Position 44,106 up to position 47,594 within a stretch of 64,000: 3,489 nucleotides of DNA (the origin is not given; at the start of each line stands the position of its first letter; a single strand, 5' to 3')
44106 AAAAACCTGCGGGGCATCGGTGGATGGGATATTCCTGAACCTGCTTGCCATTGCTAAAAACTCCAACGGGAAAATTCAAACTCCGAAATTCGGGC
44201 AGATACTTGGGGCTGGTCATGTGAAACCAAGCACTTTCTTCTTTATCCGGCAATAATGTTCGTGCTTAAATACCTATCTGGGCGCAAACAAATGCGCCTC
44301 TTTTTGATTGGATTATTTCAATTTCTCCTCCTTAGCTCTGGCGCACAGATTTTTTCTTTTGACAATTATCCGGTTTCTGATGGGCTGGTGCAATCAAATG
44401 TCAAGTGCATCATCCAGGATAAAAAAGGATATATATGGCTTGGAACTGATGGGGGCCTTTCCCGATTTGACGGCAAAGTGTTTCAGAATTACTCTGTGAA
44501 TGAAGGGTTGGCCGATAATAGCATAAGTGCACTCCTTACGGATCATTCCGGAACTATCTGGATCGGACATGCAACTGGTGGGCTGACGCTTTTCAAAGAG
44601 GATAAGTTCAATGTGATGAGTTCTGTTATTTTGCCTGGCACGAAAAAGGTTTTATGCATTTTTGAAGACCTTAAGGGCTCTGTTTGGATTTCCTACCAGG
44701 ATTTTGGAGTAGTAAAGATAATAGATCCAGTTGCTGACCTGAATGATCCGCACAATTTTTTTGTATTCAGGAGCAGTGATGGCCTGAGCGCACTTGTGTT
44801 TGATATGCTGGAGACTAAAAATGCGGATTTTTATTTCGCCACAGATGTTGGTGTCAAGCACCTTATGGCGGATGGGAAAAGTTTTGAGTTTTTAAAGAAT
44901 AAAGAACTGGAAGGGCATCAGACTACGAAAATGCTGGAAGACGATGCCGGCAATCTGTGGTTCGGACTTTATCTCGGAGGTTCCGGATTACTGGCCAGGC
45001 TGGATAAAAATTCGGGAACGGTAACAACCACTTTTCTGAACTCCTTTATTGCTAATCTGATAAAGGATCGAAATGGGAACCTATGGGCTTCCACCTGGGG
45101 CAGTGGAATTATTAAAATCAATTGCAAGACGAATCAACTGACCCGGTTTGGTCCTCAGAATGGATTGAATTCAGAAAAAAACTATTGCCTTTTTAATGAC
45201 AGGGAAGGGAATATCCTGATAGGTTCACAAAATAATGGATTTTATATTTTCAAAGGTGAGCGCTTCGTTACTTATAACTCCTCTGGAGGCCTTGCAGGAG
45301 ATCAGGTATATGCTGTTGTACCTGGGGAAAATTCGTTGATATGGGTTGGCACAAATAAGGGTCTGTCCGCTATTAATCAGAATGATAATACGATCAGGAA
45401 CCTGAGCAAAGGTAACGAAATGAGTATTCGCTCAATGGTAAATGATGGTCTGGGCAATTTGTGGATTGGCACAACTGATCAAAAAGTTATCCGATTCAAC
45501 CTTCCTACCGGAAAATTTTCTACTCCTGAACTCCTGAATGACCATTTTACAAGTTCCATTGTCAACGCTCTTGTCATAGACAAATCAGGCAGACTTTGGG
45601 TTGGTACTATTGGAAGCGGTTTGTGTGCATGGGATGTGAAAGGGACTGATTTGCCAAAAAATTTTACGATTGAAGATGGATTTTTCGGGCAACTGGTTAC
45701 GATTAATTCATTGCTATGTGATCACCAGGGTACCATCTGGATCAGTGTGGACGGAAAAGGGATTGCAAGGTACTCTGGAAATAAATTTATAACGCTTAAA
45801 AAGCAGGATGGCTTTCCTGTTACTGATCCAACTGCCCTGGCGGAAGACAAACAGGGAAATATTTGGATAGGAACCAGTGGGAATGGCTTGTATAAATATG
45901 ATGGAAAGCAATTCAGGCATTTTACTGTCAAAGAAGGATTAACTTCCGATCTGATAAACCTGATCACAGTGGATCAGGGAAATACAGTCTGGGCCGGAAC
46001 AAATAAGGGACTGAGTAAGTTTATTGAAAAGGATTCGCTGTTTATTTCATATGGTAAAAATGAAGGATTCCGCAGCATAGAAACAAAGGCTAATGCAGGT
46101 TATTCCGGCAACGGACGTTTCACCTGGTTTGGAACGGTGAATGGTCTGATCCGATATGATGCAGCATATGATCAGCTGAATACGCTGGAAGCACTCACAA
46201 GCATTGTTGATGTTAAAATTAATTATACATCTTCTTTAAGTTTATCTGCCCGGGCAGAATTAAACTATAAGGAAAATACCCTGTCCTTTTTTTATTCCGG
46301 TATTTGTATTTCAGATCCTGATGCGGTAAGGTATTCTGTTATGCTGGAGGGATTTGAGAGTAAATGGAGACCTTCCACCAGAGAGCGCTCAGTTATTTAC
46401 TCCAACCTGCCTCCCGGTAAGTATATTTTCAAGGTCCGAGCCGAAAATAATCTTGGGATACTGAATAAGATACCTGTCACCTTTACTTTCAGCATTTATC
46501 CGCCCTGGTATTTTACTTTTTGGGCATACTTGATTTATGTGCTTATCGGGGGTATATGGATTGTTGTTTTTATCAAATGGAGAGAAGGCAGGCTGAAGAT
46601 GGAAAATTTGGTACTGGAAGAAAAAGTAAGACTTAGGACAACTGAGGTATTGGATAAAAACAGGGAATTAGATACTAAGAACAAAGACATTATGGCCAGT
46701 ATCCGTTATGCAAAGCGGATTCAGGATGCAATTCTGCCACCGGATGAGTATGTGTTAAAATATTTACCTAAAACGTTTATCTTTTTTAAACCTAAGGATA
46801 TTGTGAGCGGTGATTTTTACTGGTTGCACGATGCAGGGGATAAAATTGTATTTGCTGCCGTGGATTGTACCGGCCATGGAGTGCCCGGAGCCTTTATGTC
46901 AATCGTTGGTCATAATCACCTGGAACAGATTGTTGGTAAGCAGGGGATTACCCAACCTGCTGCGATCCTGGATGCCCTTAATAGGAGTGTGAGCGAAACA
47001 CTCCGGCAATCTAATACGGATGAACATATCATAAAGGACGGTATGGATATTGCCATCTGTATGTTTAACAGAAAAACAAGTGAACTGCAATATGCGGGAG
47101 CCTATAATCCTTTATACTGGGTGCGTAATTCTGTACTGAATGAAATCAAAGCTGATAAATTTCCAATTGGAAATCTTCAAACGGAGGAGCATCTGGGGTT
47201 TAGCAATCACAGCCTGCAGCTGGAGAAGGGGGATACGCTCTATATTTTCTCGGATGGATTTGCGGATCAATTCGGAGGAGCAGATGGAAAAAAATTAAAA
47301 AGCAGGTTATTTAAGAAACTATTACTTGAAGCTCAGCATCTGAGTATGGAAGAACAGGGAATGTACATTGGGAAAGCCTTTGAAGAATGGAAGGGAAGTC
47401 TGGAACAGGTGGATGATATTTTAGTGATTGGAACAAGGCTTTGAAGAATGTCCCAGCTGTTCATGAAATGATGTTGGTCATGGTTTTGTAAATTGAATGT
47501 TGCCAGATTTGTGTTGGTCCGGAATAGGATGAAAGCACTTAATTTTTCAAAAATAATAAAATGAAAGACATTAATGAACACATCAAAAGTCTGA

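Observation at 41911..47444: Exported TPR/Ig-like/caspase protein apparently coupled to a beta-propeller/TM/PP2C sensor phosphatase: a candidate two-gene proteolysis-linked signalling module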

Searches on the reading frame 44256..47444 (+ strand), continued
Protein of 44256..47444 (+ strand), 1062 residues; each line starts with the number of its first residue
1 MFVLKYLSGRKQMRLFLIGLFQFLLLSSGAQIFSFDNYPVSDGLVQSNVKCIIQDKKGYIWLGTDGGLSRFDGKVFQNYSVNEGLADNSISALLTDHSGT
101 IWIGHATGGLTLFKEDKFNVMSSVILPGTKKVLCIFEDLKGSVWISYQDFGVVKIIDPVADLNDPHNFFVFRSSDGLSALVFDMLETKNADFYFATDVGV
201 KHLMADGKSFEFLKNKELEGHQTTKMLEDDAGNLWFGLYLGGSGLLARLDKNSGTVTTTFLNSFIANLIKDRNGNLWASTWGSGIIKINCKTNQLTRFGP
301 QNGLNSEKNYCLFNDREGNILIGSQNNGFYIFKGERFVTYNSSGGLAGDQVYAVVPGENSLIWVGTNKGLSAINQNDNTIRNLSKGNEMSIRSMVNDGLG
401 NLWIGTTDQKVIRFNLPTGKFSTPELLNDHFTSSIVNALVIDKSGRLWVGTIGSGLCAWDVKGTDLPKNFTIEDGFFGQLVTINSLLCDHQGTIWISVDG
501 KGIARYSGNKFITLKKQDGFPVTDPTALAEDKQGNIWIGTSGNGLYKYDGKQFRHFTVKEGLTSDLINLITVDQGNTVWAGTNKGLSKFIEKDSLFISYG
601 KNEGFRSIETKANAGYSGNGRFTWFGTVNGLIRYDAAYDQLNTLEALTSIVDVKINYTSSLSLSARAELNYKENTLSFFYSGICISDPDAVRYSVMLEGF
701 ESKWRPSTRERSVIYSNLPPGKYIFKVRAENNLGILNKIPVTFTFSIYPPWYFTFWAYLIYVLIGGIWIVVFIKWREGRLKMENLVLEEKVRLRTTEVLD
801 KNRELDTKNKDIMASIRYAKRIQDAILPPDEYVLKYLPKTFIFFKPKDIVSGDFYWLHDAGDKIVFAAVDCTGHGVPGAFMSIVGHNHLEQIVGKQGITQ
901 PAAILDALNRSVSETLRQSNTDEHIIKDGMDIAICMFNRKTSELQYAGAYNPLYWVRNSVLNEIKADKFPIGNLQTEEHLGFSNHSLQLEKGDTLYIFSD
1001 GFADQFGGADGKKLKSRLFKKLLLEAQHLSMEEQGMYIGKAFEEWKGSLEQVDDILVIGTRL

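Call 44: find_encoding_contigs(protein=P0133, flank=10000, max_places=2)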
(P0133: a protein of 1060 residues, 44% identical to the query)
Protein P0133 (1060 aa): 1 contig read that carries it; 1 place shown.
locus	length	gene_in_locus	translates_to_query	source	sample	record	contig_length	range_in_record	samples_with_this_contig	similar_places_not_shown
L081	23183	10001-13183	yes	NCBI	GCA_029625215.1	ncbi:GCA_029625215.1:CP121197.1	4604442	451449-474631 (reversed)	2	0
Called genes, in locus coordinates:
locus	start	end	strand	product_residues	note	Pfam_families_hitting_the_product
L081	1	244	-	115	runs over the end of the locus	PF14119:DUF4288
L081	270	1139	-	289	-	PF18917:LiaI-LiaF-like_TM1 (weak), PF22570:LiaF-TM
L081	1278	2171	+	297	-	-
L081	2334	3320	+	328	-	PF00044:Gp_dh_N, PF02800:Gp_dh_C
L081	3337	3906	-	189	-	-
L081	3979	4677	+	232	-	PF00106:adh_short, PF08659:KR, PF13561:adh_short_C2, PF23441:SDR, PF08643:DUF1776 (weak)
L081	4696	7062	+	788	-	PF13620:CarboxypepD_reg, PF13715:CarbopepD_reg_2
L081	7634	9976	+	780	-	PF07719:TPR_2 (faint), PF00515:TPR_1 (faint), PF12895:ANAPC3 (faint), PF13181:TPR_8 (faint), PF13414:TPR_11 (faint), PF13428:TPR_14 (faint), PF13431:TPR_17 (faint), PF00656:Peptidase_C14, +3 more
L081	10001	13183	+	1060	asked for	PF08450:SGL (faint), PF23748:Beta-prop_LRRK2 (faint), PF24807:WD40_CDC20-Fz (faint), PF07494:Reg_prop (weak), PF07495:Y_Y_Y (weak), PF07228:SpoIIE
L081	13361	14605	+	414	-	PF06689:zf-C4_ClpX, PF00493:MCM (weak), PF05496:RuvB_N (faint), PF00004:AAA, PF07724:AAA_2, PF07728:AAA_5 (weak), PF10431:ClpB_D2-small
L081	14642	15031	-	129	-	PF12844:HTH_19 (weak), PF13443:HTH_26 (weak), PF01381:HTH_3 (weak)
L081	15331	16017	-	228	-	PF00005:ABC_tran, PF13304:AAA_21 (faint)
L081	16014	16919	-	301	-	-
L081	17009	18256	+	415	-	PF01546:Peptidase_M20, PF05343:Peptidase_M42 (faint), PF07687:M20_dimer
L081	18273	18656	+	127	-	PF07166:DUF1398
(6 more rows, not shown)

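Call 45: find_encoding_contigs(protein=P0145, flank=10000, max_places=2)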
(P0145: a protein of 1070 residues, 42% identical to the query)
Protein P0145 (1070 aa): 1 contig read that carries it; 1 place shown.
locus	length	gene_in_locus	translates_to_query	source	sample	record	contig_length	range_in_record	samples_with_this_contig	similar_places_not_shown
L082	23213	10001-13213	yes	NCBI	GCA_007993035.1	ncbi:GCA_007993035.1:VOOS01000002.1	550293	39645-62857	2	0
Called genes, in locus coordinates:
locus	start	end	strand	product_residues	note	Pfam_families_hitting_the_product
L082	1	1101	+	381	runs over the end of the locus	PF03116:NQR2_RnfD_RnfE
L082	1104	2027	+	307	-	PF04205:FMN_bind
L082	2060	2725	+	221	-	PF02508:Rnf-Nqr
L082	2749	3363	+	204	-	PF02508:Rnf-Nqr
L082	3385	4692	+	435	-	PF00111:Fer2, PF00970:FAD_binding_6 (weak), PF00175:NAD_binding_1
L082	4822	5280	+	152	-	-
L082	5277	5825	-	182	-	-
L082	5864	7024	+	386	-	PF01553:Acyltransferase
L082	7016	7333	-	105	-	PF02575:YbaB_DNA_bd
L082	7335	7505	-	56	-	-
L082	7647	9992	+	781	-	PF07719:TPR_2 (faint), PF13424:TPR_12 (faint), PF25575:TPR_BSK1_C (faint), PF00515:TPR_1 (faint), PF12895:ANAPC3 (faint), PF13181:TPR_8 (faint), PF13431:TPR_17 (faint), PF13414:TPR_11 (weak), +6 more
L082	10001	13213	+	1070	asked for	PF07494:Reg_prop (faint), PF07495:Y_Y_Y, PF07228:SpoIIE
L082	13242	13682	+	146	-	PF01242:PTPS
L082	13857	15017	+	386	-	PF20510:HgmA_N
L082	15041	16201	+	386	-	PF14696:Glyoxalase_5 (faint), PF00903:Glyoxalase (weak), PF13669:Glyoxalase_4, PF00903:Glyoxalase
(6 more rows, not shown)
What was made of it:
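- The pair is also present in the cultured Aurantibacillus circumpalustris and Vicingus serpentipes (calls 44, 45).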

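Call 46: find_encoding_contigs(protein=P0234, flank=6000, max_places=2)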
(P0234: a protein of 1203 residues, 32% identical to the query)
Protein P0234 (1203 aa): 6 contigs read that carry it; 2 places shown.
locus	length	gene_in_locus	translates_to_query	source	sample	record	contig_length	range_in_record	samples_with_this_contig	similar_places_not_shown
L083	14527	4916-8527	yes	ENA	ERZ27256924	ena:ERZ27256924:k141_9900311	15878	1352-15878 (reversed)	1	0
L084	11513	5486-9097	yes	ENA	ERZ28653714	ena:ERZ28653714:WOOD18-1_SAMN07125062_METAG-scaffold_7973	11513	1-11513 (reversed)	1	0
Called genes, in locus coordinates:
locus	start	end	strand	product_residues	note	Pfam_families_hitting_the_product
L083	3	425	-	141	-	?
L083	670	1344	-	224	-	PF00753:Lactamase_B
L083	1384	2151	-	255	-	PF00196:GerE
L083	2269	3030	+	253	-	PF14329:DUF4386 (weak)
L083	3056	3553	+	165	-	-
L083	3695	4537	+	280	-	PF00037:Fer4 (faint), PF12838:Fer4_7 (faint), PF13187:Fer4_9 (weak), PF00881:Nitroreductase, PF14512:TM1586_NiRdase (faint)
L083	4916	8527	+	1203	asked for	PF08450:SGL (faint), PF20067:SSL_N (faint), PF07494:Reg_prop (weak), PF07495:Y_Y_Y, PF07228:SpoIIE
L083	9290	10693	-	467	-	PF00083:Sugar_tr, PF07690:MFS_1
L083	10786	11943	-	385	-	PF07221:GlcNAc_2-epim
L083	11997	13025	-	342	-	PF14488:DUF4434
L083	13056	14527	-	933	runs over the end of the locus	PF22666:Glyco_hydro_2_N2, PF02837:Glyco_hydro_2_N (weak), PF13364:BetaGal_ABD2 (faint), PF00703:Glyco_hydro_2, PF17753:Ig_mannosidase (faint), PF02836:Glyco_hydro_2_C, PF17786:Mannosidase_ig (faint), PF18368:Ig_GlcNase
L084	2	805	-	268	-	?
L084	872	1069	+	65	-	-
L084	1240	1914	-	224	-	PF00753:Lactamase_B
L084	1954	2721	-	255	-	PF00196:GerE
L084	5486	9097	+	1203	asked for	PF08450:SGL (faint), PF20067:SSL_N (faint), PF07494:Reg_prop (weak), PF07495:Y_Y_Y, PF07228:SpoIIE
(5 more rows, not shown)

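Call 47: find_encoding_contigs(protein=P0233, flank=6000, max_places=2)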
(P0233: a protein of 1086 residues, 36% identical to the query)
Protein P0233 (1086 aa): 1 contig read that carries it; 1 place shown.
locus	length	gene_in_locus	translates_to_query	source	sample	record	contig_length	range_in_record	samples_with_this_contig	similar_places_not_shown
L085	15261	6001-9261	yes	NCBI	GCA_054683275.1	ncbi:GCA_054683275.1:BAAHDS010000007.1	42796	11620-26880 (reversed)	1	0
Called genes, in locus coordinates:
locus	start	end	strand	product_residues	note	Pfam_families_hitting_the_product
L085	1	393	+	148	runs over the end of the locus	PF00717:Peptidase_S24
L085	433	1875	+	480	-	PF00171:Aldedh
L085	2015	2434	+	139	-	PF08570:DUF1761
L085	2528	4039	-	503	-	PF02518:HATPase_c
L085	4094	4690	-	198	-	PF01914:MarC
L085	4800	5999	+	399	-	-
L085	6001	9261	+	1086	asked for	PF07494:Reg_prop (faint), PF08450:SGL (faint), PF07495:Y_Y_Y, PF07228:SpoIIE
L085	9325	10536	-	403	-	PF03447:NAD_binding_3, PF00742:Homoserine_dh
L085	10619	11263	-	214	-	PF01507:PAPS_reduct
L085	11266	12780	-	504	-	PF13241:NAD_binding_7, PF14824:Sirohm_synth_M, PF01925:TauE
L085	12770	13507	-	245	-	PF10677:DUF2490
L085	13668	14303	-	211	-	PF00578:AhpC-TSA, PF08534:Redoxin, PF10417:1-cysPrx_C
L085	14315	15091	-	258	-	PF00590:TP_methylase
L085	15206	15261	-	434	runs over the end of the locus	PF01077:NIR_SIR, PF03460:NIR_SIR_ferr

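Call 63: search_protein_families(library=padloc, proteins=[window:44256-47444:+], max_evalue=0.001)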
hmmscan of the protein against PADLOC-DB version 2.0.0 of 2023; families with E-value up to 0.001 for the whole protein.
window:44256-47444:+ (1062 aa): 0 families

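Call 68: search_protein_families(library=pfam, proteins=[L085:4800-5999:+], max_evalue=0.0001)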
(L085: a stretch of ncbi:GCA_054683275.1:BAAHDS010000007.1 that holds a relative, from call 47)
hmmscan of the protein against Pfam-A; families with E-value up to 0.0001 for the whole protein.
L085:4800-5999:+ (399 aa): 1 family
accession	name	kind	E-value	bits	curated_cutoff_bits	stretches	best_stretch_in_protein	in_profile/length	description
PF13620.12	CarboxypepD_reg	-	2.5e-05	25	32.3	1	19-67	10-59/82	Carboxypeptidase regulatory-like domain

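Call 77: find_encoding_contigs(protein=P0232, flank=4000, max_places=1)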
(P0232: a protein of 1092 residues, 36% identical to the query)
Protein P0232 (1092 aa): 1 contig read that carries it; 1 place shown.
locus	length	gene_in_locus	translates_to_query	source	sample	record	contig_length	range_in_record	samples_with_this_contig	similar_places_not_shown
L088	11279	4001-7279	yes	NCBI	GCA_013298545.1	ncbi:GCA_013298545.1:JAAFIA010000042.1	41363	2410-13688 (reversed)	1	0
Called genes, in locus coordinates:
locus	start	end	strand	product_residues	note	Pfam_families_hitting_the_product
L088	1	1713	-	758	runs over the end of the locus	-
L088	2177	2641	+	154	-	PF00717:Peptidase_S24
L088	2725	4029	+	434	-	PF13620:CarboxypepD_reg (faint)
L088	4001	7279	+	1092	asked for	PF07494:Reg_prop (faint), PF08450:SGL (faint), PF07495:Y_Y_Y, PF07228:SpoIIE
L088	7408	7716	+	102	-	PF12840:HTH_20, PF01022:HTH_5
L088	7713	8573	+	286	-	PF01925:TauE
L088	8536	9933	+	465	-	PF00753:Lactamase_B, PF00581:Rhodanese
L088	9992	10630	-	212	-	PF14371:DUF4412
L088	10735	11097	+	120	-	PF08378:NERD (weak), PF02021:UPF0102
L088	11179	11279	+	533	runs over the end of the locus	PF01479:S4, PF00849:PseudoU_synth_2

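Call 78: find_encoding_contigs(protein=P0231, flank=4000, max_places=1)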
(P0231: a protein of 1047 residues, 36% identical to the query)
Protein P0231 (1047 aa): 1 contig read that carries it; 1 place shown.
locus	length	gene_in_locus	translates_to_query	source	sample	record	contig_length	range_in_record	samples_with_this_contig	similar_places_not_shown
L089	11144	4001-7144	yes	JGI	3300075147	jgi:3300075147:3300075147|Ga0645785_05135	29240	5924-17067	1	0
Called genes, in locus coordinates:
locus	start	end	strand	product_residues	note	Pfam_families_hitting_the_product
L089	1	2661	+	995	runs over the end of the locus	PF23193:NOMO_3rd (faint), PF01060:TTR-52 (faint), PF11974:bMG3 (faint), PF13715:CarbopepD_reg_2 (faint), PF17210:SdrD_B (faint), PF17789:MG4 (faint), PF13620:CarboxypepD_reg, PF00691:OmpA, +5 more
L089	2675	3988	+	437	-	-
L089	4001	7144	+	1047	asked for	PF07494:Reg_prop (faint), PF08450:SGL (faint), PF07495:Y_Y_Y, PF07228:SpoIIE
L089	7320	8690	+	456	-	PF18073:Zn_ribbon_LapB, PF13481:AAA_25, PF03796:DnaB_C (faint), PF06745:ATPase (weak), PF23442:DUF7125 (weak), PF00004:AAA (weak), PF13541:ChlI, PF05362:Lon_C (weak)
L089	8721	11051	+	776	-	PF17874:TPR_MalT (weak), PF13424:TPR_12, PF00515:TPR_1 (weak), PF13424:TPR_12, PF00515:TPR_1, PF13424:TPR_12, PF13424:TPR_12, PF07228:SpoIIE, +13 more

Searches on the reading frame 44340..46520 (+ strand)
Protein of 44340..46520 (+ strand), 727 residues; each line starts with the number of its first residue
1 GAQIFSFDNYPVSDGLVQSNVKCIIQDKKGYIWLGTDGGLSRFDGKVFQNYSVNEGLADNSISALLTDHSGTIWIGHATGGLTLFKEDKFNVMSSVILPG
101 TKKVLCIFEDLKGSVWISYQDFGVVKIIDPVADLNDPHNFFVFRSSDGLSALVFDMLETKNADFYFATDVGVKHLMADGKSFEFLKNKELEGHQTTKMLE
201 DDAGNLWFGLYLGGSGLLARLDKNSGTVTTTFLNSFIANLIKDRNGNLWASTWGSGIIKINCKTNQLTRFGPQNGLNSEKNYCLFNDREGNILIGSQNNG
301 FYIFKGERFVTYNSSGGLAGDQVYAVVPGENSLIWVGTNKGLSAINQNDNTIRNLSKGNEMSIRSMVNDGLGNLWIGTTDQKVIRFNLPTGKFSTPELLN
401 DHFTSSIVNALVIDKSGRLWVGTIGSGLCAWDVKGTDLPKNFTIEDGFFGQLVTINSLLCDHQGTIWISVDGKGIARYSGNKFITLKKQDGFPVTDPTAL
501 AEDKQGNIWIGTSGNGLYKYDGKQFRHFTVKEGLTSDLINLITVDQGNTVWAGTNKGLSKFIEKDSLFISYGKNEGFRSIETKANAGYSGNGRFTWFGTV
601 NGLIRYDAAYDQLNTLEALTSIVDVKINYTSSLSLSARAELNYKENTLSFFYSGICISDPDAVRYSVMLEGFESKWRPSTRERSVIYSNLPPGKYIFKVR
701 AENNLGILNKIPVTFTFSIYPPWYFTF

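Call 56: search_solved_structures(query=window:44340-46520:+, max_evalue=0.001)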
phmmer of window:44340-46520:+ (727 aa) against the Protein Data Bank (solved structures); distinct sequences matched with E-value up to 0.001: 4.
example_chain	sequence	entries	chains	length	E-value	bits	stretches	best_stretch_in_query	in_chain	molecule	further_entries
4a2l_A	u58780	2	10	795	1.2e-47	165.9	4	500-726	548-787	TWO-COMPONENT SYSTEM SENSOR HISTIDINE KINASE/RESPONSE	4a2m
3v9f_A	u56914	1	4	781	8e-45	156.6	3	365-724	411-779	Two-component system sensor histidine kinase/response regulator, hybrid (One-component sys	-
3va6_A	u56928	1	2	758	3e-29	105.1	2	282-607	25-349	Two-component system sensor histidine kinase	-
3ott_A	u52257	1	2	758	3e-29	105.1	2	282-607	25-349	Two-component system sensor histidine kinase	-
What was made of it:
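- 44346..46496 (+): Periplasmic sensor: Reg_prop beta-propellers plus the Y_Y_Y domain (aa 686-747). It is homologous to Bacteroides HTCS sensor domains. PDB hits 4A2L/4A2M at E 1e-47, 3V9F and 3OTT/3VA6 (call 56).
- Closest known: Periplasmic sensor domains of Bacteroides hybrid two-component systems. Same: Both have a Reg_prop double propeller plus Y_Y_Y domain ahead of one TM helix, with E 1e-47 (call 56).
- The sensor is HTCS-like (call 56).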

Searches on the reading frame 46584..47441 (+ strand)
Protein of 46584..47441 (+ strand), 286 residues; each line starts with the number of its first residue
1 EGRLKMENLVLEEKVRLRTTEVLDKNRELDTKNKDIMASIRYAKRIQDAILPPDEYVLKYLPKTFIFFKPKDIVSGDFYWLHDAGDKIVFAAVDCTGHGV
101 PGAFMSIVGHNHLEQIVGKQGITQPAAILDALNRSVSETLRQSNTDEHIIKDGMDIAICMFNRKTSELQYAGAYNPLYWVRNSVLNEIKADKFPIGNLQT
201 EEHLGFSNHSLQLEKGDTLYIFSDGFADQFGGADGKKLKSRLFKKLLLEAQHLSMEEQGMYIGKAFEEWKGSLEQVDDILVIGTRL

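Call 55: search_solved_structures(query=window:46584-47441:+, max_evalue=0.01, show_alignments=1)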
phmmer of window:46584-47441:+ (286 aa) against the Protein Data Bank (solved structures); distinct sequences matched with E-value up to 0.01: 1.
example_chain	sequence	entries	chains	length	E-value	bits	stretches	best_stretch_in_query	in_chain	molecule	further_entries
6k4e_A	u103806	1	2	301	2.1e-38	135.5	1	10-285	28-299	Putative serine phosphatase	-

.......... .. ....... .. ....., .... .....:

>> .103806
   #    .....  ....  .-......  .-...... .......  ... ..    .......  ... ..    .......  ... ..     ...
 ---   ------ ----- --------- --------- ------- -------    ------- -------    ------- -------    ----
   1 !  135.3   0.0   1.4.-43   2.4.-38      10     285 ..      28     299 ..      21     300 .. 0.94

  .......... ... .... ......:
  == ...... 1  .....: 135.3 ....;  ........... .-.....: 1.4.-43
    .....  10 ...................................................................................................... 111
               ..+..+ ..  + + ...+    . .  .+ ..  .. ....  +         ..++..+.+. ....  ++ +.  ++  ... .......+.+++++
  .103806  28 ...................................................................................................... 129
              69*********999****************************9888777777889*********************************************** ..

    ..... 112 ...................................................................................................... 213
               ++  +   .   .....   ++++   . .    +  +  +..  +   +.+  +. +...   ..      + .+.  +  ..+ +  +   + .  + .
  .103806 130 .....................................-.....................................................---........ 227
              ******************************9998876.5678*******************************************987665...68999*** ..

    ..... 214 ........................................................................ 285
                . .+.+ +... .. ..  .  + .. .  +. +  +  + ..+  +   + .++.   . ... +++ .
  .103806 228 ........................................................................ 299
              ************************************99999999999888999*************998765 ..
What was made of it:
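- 46584..47441 (+): Cytoplasmic helical linker plus the SiaA-type PP2C phosphatase (SpoIIE Pfam aa 861-1059). PDB 6K4E is the only hit, E 2e-38 (call 55).
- Closest known: SiaA of the Pseudomonas aeruginosa SiaABCD pathway. Same: The cytoplasmic helix plus PP2C of gene 2 aligns over about 275 residues with E 2e-38, and SiaA is the only solved relative found (call 55).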
